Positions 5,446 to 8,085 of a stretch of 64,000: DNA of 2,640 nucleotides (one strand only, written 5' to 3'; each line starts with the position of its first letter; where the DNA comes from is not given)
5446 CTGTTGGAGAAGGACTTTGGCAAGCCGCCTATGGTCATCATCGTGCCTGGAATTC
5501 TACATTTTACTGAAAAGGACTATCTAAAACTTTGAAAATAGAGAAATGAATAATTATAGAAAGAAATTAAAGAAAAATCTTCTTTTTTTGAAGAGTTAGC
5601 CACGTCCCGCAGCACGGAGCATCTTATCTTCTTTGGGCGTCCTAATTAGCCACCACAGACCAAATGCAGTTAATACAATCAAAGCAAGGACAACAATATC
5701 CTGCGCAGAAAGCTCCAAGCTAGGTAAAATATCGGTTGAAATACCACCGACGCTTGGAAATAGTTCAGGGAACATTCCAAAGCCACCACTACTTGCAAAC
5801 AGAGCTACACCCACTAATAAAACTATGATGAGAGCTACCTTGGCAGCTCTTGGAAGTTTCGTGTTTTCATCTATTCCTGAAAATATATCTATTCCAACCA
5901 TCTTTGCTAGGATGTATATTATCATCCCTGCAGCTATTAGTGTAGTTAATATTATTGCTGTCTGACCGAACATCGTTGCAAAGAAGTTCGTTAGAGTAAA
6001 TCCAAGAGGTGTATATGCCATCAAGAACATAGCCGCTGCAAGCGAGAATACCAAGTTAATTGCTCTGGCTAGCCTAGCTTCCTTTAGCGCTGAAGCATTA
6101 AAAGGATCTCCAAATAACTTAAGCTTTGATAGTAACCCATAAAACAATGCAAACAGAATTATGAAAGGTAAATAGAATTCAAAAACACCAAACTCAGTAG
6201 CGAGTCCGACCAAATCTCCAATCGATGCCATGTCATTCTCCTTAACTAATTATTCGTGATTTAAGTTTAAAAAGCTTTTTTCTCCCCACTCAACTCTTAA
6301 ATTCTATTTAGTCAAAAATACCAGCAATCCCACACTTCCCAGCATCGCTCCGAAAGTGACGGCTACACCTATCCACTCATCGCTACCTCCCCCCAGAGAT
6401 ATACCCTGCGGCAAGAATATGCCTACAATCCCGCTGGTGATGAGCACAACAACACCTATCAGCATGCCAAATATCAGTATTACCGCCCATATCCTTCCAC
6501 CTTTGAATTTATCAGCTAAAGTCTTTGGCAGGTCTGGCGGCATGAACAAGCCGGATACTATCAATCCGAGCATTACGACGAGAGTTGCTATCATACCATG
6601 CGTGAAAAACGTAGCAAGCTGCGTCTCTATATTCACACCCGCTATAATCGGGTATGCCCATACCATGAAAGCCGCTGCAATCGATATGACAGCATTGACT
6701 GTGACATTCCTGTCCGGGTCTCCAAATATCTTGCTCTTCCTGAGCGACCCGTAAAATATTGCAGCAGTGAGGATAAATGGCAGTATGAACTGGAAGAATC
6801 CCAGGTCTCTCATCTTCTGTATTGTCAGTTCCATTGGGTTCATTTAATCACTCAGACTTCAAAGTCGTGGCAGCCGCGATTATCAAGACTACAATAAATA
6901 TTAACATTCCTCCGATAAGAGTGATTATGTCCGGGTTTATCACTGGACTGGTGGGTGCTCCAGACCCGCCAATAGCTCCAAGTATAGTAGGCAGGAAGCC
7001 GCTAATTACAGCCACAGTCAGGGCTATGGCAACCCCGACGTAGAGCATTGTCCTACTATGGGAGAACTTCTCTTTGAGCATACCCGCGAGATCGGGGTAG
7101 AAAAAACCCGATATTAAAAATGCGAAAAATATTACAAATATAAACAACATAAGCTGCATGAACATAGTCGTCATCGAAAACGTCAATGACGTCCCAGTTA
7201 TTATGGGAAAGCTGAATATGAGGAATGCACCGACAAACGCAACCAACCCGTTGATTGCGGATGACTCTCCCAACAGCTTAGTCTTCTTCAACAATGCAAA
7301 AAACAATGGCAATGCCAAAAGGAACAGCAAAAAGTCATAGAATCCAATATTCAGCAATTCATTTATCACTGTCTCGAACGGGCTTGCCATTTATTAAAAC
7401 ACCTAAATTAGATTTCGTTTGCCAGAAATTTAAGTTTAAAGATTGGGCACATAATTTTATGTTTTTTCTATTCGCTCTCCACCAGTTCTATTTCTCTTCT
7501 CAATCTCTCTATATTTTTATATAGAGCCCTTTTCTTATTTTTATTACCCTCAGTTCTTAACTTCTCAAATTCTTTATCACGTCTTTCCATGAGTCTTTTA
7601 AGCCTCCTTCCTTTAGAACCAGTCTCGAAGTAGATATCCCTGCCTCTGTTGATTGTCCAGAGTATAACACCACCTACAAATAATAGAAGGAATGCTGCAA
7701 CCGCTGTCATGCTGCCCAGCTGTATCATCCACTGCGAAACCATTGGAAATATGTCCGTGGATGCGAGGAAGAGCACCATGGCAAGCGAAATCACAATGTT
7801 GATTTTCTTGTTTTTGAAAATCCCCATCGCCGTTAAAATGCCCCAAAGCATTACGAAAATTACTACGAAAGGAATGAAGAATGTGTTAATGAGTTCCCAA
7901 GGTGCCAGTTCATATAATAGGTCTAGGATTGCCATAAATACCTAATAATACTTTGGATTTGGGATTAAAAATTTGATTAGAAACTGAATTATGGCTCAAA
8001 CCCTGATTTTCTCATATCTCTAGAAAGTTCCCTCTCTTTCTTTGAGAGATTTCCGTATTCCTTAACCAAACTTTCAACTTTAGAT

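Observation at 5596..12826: Seven-member paralogous membrane protein family flanking the pilus locus, in two architectural subgroups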

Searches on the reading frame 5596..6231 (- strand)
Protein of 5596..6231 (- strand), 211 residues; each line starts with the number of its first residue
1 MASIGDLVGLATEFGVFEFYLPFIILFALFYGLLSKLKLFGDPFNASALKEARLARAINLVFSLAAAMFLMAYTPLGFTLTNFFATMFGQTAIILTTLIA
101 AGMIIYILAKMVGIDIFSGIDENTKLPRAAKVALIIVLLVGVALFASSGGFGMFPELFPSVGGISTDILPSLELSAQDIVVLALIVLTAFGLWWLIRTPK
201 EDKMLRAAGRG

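Call 3: search_protein_families(library=pfam, proteins=[window:5596-6231:-], max_evalue=1)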
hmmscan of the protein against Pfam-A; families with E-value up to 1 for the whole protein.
window:5596-6231:- (211 aa): 3 families
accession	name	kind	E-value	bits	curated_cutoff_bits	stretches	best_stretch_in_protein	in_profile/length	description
PF11190.13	DUF2976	-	0.021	15.1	28.2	0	159-196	7-43/87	Protein of unknown function (DUF2976)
PF12643.12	MazG-like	-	0.1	13.3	27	1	89-125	29-64/85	MazG-like family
PF16479.10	DUF5056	-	0.92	10.3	28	0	130-185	37-92/93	Domain of unknown function (DUF5056)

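Call 4: search_protein_families(library=ncbifam, proteins=[window:5596-6231:-], max_evalue=1)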
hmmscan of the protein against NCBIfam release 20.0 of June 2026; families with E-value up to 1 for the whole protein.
window:5596-6231:- (211 aa): 0 families

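Call 34: list_cluster_members(proteins=[window:5596-6231:-, window:6304-6843:-, window:6848-7390:-, window:7468-7935:-, window:7989-8708:-, window:10977-11861:+, window:11975-12826:+, window:14131-16380:+, window:16787-18742:+])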
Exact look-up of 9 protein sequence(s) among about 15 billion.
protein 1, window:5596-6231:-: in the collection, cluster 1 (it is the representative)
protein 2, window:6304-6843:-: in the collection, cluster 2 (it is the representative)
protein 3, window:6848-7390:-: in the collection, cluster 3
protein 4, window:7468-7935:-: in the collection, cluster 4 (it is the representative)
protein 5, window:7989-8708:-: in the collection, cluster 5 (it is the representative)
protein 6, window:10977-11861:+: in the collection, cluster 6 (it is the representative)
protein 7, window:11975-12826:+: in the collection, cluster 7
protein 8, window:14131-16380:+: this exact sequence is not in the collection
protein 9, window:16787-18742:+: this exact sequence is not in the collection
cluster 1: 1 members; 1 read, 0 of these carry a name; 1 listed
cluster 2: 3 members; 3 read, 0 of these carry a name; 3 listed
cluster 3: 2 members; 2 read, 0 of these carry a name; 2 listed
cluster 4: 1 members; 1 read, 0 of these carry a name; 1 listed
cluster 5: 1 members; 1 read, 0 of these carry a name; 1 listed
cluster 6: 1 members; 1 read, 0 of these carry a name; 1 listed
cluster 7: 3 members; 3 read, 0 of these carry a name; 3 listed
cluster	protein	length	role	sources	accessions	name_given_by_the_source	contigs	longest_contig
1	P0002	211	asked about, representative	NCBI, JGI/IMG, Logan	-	-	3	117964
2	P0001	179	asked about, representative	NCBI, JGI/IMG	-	-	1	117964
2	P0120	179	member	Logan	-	-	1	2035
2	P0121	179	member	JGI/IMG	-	-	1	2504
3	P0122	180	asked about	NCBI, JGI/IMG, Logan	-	-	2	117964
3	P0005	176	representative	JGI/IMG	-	-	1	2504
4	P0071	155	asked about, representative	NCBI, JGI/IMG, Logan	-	-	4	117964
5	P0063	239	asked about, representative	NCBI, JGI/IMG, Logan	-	-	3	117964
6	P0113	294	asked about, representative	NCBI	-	-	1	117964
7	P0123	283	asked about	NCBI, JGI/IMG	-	-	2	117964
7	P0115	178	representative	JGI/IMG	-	-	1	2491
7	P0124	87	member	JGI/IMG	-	-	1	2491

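Call 106: search_protein_families(library=phrogs, proteins=[window:5596-6231:-], max_evalue=0.01)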
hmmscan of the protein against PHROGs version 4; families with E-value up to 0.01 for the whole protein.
window:5596-6231:- (211 aa): 0 families

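Call 107: search_protein_families(library=padloc, proteins=[window:5596-6231:-], max_evalue=0.01)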
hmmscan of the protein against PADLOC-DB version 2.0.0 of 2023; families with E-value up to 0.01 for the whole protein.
window:5596-6231:- (211 aa): 0 families

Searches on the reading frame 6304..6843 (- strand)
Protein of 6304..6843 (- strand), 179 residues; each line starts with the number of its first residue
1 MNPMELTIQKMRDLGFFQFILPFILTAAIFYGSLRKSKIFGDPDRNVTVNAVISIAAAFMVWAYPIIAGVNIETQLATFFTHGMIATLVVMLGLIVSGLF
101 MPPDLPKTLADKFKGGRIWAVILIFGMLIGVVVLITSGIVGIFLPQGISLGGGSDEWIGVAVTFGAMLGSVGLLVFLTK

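Call 3: search_protein_families(library=pfam, proteins=[window:6304-6843:-], max_evalue=1)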
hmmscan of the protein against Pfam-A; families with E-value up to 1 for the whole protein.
window:6304-6843:- (179 aa): 3 families
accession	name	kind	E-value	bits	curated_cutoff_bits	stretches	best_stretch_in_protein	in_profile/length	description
PF04750.19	Far-17a_AIG1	-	0.047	13.6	24.5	1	60-95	168-203/206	FAR-17a/AIG1-like protein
PF11241.13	DUF3043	-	0.32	11.4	25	1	49-114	72-138/171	Protein of unknown function (DUF3043)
PF03994.20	DUF350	-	0.45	11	26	2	48-138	43-132/133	Domain of Unknown Function (DUF350)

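Call 4: search_protein_families(library=ncbifam, proteins=[window:6304-6843:-], max_evalue=1)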
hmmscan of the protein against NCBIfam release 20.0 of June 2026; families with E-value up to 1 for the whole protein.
window:6304-6843:- (179 aa): 1 family
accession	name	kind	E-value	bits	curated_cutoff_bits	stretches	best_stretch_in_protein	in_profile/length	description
NF052431.1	MusI_fam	subfamily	0.009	15.9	160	1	43-149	68-174/194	MusI family membrane protein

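Call 13: find_homologous_proteins(query=A2, max_evalue=0.001)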
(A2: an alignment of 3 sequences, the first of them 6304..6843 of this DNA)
Query A2 (3 sequences) (179 aa, profile of the alignment): 62 proteins with E <= 0.001 among 8000 candidates.
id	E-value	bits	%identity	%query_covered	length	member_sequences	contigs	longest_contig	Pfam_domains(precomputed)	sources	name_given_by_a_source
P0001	6.8e-82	292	100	100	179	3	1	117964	-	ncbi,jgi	-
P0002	7.0e-71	256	33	80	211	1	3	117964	-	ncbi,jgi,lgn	-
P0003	8.0e-68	246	75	100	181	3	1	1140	-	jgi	jgi:hypothetical protein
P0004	1.8e-65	238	74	100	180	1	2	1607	-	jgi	jgi:hypothetical protein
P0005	7.1e-60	220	27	85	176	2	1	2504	-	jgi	-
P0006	6.7e-55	204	66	98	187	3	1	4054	-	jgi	-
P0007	1.6e-54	203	59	99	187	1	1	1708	-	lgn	-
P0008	1.8e-51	193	62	99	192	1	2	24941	-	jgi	jgi:hypothetical protein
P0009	3.3e-44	169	30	85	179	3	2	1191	-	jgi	jgi:preprotein translocase subunit Sec61beta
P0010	5.7e-44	168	54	100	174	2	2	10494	-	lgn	-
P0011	8.6e-44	168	55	87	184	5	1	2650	-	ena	-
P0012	1.8e-43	167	58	88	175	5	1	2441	-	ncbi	-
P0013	3.3e-43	166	31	88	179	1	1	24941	-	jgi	jgi:hypothetical protein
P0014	5.6e-43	165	56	88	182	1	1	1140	-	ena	-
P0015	1.1e-42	164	33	80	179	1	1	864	-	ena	-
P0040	6.7e-34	136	35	49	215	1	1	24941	-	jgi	jgi:hypothetical protein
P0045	1.6e-30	125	38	79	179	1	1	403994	-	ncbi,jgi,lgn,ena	-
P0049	8.8e-28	116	29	95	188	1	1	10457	-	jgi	jgi:peptidoglycan biosynthesis protein MviN/MurJ (putative lipid II flippase)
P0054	1.2e-24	105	37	82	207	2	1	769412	-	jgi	-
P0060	2.2e-20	91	29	77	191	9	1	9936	-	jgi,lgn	jgi:hypothetical protein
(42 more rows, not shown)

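Call 27: find_encoding_contigs(protein=P0001, flank=10000, max_places=3)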
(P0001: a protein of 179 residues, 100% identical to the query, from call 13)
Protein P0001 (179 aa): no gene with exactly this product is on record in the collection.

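Call 28: find_encoding_contigs(protein=P0045, flank=10000, max_places=2)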
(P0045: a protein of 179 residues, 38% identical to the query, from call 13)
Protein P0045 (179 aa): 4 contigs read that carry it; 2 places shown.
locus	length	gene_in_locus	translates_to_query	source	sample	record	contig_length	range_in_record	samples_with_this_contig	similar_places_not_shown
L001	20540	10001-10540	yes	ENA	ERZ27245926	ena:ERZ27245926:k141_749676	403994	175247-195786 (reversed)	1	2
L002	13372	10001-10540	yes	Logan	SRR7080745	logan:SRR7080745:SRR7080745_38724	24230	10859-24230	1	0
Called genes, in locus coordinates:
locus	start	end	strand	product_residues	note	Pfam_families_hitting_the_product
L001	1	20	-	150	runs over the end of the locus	-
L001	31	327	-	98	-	-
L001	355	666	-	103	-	-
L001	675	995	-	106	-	-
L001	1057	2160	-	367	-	-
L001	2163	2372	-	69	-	-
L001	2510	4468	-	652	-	-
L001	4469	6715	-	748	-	PF00437:T2SSE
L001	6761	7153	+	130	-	-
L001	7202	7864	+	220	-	-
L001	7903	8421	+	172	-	-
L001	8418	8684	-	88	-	-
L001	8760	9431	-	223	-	-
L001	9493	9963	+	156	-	-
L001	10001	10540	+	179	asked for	-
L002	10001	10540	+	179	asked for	-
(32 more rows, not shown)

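Call 29: find_encoding_contigs(protein=P0054, flank=10000, max_places=2)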
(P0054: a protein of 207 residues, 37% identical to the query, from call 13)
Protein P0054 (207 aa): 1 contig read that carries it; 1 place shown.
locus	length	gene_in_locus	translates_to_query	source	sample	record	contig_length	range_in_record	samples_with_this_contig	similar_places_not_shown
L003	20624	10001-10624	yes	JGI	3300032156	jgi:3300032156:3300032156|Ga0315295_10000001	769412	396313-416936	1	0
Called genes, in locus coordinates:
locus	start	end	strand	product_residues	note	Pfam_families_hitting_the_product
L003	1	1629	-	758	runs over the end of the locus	PF00437:T2SSE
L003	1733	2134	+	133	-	-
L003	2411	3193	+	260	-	-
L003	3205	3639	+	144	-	-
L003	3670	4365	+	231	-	-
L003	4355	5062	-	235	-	-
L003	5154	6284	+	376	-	-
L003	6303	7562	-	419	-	-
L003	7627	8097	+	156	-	-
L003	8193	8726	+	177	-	-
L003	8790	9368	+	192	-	-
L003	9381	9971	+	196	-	-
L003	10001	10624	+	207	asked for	-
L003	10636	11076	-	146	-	-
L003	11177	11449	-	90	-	-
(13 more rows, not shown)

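Call 38: predict_structure(alignment_id=A5)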
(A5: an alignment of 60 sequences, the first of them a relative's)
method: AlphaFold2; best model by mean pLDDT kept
length: 179 residues; sequences in the alignment: 60
mean_pLDDT: 77.9   pTM: 0.50
mean pLDDT of the five models: 77.9, 77.0, 72.2, 71.2, 70.8
residues with pLDDT >= 90: 48; 70-90: 81; 50-70: 42; < 50: 8
segments of 3 or more residues with pLDDT < 50: 147-153
pLDDT, mean of each block of 10 residues (from residue 1): 93 88 94 95 94 93 78 76 82 80 72 64 72 66 53 56 71 72
secondary structure, 60 per line:
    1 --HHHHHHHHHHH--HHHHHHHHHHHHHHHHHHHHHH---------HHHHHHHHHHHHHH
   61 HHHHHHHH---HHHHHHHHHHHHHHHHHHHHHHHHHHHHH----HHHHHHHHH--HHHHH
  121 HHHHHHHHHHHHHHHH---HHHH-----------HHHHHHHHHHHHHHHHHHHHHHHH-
elements in order: H3-13 H16-37 H47-68 H72-100 H105-113 H116-136 H140-143 H155-178

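Call 43: fold_search(model_id=the predicted structure, library=pdb)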
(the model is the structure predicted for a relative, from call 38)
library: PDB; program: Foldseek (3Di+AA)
matches with E <= 10: 7; with E <= 0.001: 0
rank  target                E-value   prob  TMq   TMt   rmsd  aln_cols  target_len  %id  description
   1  8j07_8M               4.9e+00  0.09  0.24  0.13  38.3       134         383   12  96nm repeat of human respiratory doublet microtubule and associated axonemal complexes (released 2023-07-26)
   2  7rro_B1               6.1e+00  0.08  0.24  0.12  39.7       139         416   12  Structure of the 48-nm repeat doublet microtubule from bovine tracheal cilia (released 2021-10-27)
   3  8j07_8P               7.3e+00  0.07  0.24  0.13  39.5       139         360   12  96nm repeat of human respiratory doublet microtubule and associated axonemal complexes (released 2023-07-26)
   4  8j07_8K               7.3e+00  0.07  0.24  0.13  38.8       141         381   13  96nm repeat of human respiratory doublet microtubule and associated axonemal complexes (released 2023-07-26)
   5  3tj6_A                7.7e+00  0.06  0.23  0.18  21.2       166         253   10  human vinculin head domain (Vh1, residues 1-258) in complex with the vinculin binding site of the surface cell antigen (released 2011-09-07)
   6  7rro_B6               8.6e+00  0.06  0.24  0.13  39.3       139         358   12  Structure of the 48-nm repeat doublet microtubule from bovine tracheal cilia (released 2021-10-27)
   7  7ung_B2               9.1e+00  0.06  0.24  0.12  38.9       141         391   13  48-nm repeat of the human respiratory doublet microtubule (released 2022-10-05)

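Call 73: search_protein_families(library=pfam, alignment_id=A5, max_evalue=0.1)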
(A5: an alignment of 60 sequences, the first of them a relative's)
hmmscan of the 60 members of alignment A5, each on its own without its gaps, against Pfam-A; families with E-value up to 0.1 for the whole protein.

A. member 1, P0001 (179 aa): 1 family
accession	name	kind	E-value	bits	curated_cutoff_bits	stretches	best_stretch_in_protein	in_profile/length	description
PF04750.19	Far-17a_AIG1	-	0.047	13.6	24.5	1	60-95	168-203/206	FAR-17a/AIG1-like protein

B. families by the number of members that match (of 60 scanned): 24 families
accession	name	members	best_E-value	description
PF09843.14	DUF2070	10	0.00078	Predicted membrane protein (DUF2070)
PF03994.20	DUF350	6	0.00027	Domain of Unknown Function (DUF350)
PF12698.13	ABC2_membrane_3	5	0.00036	ABC-2 family transporter protein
PF04750.19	Far-17a_AIG1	3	0.0029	FAR-17a/AIG1-like protein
PF13687.11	DUF4153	2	0.004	Domain of unknown function (DUF4153)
PF05101.18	VirB3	2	0.0042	Type IV secretory pathway, VirB3-like protein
PF07019.17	EMC6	2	0.0045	EMC6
PF03023.19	MurJ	2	0.054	Lipid II flippase MurJ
PF12627.12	PolyA_pol_RNAbd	2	0.062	Probable RNA and SrmB- binding site of polymerase A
PF25592.1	DUF7937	1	0.0017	Domain of unknown function (DUF7937)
PF20389.3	DUF6684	1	0.0041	Family of unknown function (DUF6684)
PF20340.3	DUF6635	1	0.0048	Family of unknown function (DUF6635)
PF02674.22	Colicin_V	1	0.0066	Colicin V production protein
PF11190.13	DUF2976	1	0.021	Protein of unknown function (DUF2976)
PF10717.14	ODV-E18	1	0.021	Occlusion-derived virus envelope protein ODV-E18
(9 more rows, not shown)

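Call 89: search_protein_families(library=pfam, proteins=[P0002, P0005, P0009, P0013, P0040, P0045, P0049, P0054, P0060], max_evalue=1)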
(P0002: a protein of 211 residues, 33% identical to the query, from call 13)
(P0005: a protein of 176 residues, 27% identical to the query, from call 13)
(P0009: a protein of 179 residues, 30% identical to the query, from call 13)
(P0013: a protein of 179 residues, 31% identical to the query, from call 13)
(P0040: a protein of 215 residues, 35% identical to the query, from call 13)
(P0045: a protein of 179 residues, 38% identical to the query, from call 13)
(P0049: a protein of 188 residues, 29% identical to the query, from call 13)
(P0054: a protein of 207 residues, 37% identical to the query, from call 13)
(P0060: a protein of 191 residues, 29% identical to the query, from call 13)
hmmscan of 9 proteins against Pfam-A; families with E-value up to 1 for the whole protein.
P0002 (211 aa): 3 families
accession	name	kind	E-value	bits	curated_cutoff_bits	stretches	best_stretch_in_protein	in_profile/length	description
PF11190.13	DUF2976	-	0.021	15.1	28.2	0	159-196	7-43/87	Protein of unknown function (DUF2976)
PF12643.12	MazG-like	-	0.1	13.3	27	1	89-125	29-64/85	MazG-like family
PF16479.10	DUF5056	-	0.92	10.3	28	0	130-185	37-92/93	Domain of unknown function (DUF5056)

P0005 (176 aa): 0 families

P0009 (179 aa): 1 family
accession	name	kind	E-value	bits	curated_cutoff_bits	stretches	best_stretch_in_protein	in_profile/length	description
PF23520.1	Microp_apicomplexa_11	-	0.099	13.3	27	1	61-111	44-88/94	Apicomplexa microprotein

P0013 (179 aa): 0 families

P0040 (215 aa): 0 families

P0045 (179 aa): 0 families

P0049 (188 aa): 2 families
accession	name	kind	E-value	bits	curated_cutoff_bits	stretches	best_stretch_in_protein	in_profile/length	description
PF09843.14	DUF2070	-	0.00078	18.3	30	1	13-172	38-177/561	Predicted membrane protein (DUF2070)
PF03023.19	MurJ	-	0.086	11.9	27.4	1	19-97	106-186/451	Lipid II flippase MurJ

P0054 (207 aa): 4 families
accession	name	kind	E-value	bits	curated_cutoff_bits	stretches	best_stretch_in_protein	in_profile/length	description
PF09843.14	DUF2070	-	0.0028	16.5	30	1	9-178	35-169/561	Predicted membrane protein (DUF2070)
PF12698.13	ABC2_membrane_3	-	0.0065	16.1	31.6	1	20-179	220-342/347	ABC-2 family transporter protein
PF25592.1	DUF7937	-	0.91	8.7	31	1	40-100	130-191/402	Domain of unknown function (DUF7937)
PF09716.15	ETRAMP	-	0.94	10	29.1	0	114-132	1-19/81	Malarial early transcribed membrane protein (ETRAMP)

P0060 (191 aa): 3 families
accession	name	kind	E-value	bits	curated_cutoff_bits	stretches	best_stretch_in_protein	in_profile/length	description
PF13687.11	DUF4153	-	0.0042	16.7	27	1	24-179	4-151/373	Domain of unknown function (DUF4153)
PF03579.19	SHP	-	0.066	13.3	27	1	73-105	11-42/65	Small hydrophobic protein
PF10864.13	DUF2663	-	0.37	11.6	25.2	0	45-120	15-87/127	Protein of unknown function (DUF2663)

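Call 106: search_protein_families(library=phrogs, proteins=[window:6304-6843:-], max_evalue=0.01)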
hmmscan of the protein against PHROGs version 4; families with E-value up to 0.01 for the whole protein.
window:6304-6843:- (179 aa): 0 families

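Call 107: search_protein_families(library=padloc, proteins=[window:6304-6843:-], max_evalue=0.01)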
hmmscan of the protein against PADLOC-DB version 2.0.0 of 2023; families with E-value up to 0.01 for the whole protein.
window:6304-6843:- (179 aa): 0 families

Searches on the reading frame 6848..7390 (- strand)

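Call 3: search_protein_families(library=pfam, proteins=[window:6848-7390:-], max_evalue=1)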
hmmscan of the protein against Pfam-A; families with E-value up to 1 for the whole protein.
window:6848-7390:- (180 aa): 1 family
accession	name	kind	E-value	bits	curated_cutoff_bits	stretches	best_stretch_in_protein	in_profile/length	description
PF20563.3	DUF6773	-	0.065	13.5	27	1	106-174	78-146/163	Family of unknown function (DUF6773)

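Call 4: search_protein_families(library=ncbifam, proteins=[window:6848-7390:-], max_evalue=1)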
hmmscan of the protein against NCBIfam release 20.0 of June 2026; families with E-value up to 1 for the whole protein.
window:6848-7390:- (180 aa): 0 families

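Call 106: search_protein_families(library=phrogs, proteins=[window:6848-7390:-], max_evalue=0.01)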
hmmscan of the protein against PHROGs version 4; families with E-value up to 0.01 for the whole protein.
window:6848-7390:- (180 aa): 0 families

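Call 107: search_protein_families(library=padloc, proteins=[window:6848-7390:-], max_evalue=0.01)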
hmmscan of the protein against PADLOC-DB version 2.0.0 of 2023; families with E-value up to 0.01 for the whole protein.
window:6848-7390:- (180 aa): 0 families

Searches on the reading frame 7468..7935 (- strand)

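Call 3: search_protein_families(library=pfam, proteins=[window:7468-7935:-], max_evalue=1)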
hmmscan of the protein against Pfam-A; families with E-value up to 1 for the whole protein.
window:7468-7935:- (155 aa): 2 families
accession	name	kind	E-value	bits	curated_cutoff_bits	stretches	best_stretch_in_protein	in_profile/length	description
PF09843.14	DUF2070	-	0.049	12.4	30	1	13-95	38-122/561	Predicted membrane protein (DUF2070)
PF06703.16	SPC25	-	0.17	12.1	24.3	0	6-46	44-85/159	Microsomal signal peptidase 25 kDa subunit (SPC25)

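Call 4: search_protein_families(library=ncbifam, proteins=[window:7468-7935:-], max_evalue=1)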
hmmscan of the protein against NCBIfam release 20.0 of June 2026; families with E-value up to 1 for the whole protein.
window:7468-7935:- (155 aa): 2 families
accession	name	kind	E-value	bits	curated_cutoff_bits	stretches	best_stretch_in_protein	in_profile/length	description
NF045951.1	MAG0110_fam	subfamily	0.0018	17.6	98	1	5-102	106-199/237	MAG0110 family membrane protein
NF009437.0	PRK12796.1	equivalog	0.095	12.3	263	1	19-72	163-215/223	EscR/YscR/HrcR family type III secretion system export apparatus protein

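Call 106: search_protein_families(library=phrogs, proteins=[window:7468-7935:-], max_evalue=0.01)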
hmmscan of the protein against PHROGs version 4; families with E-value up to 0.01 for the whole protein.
window:7468-7935:- (155 aa): 0 families

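Call 107: search_protein_families(library=padloc, proteins=[window:7468-7935:-], max_evalue=0.01)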
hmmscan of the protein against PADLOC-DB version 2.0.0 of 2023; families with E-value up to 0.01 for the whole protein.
window:7468-7935:- (155 aa): 0 families
